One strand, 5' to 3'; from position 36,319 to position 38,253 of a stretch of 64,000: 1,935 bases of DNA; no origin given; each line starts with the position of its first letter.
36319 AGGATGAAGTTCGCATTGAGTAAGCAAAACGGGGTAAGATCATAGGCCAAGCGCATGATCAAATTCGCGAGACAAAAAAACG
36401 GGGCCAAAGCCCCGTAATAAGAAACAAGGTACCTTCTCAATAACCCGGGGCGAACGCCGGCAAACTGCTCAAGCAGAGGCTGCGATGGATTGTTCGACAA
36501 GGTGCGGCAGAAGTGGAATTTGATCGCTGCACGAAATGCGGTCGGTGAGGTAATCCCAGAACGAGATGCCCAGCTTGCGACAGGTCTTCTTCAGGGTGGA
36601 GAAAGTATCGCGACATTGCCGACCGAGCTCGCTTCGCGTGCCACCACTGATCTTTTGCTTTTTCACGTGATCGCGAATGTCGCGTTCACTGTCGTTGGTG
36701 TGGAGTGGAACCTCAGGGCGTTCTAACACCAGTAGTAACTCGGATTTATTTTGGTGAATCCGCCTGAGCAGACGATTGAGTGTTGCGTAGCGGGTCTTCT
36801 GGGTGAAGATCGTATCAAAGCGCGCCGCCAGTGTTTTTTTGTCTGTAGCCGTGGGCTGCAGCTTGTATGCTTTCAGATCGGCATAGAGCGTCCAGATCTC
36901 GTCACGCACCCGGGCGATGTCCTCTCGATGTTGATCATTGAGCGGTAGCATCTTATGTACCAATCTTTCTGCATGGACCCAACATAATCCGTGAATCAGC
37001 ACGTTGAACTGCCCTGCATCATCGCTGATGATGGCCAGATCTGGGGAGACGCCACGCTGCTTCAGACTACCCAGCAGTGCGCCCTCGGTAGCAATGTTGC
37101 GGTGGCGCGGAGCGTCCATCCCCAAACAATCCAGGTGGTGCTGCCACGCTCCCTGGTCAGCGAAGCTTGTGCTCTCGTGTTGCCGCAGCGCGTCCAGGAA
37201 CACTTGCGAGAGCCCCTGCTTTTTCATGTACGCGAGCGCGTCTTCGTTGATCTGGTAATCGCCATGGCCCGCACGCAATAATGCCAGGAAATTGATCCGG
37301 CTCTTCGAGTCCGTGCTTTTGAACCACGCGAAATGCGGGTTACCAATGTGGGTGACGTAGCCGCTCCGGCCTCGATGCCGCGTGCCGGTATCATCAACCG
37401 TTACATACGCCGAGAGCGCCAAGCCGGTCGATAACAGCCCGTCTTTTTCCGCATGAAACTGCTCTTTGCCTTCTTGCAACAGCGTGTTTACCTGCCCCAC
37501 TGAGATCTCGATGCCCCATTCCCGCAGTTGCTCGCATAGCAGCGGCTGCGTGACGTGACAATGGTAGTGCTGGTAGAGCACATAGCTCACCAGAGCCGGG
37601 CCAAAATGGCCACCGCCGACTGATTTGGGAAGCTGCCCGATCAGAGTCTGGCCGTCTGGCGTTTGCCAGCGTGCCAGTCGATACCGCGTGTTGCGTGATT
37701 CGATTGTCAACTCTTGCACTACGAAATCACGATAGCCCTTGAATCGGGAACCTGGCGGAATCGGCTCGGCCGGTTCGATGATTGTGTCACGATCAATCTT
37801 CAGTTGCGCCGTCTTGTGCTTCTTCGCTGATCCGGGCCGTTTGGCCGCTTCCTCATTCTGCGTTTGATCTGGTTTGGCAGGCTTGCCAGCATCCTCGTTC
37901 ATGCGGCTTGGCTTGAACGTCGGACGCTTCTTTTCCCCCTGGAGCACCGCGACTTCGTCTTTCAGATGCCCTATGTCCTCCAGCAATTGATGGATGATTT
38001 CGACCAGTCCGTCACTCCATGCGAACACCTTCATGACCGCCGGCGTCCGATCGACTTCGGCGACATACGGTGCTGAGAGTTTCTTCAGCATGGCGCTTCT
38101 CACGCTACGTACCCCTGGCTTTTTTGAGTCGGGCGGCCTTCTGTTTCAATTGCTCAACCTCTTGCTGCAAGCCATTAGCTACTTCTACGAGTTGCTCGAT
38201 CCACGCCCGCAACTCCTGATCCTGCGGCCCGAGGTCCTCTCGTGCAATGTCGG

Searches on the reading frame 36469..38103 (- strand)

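Call 75: search_protein_families(library=pfam, proteins=[window:36469-38103:-], max_evalue=0.001)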
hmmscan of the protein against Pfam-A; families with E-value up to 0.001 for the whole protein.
window:36469-38103:- (544 aa): 1 family
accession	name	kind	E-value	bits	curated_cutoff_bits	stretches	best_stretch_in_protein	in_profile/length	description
PF03050.20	DDE_Tnp_IS66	-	7.6e-16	58.8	23.1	1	369-494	147-281/284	Transposase IS66 family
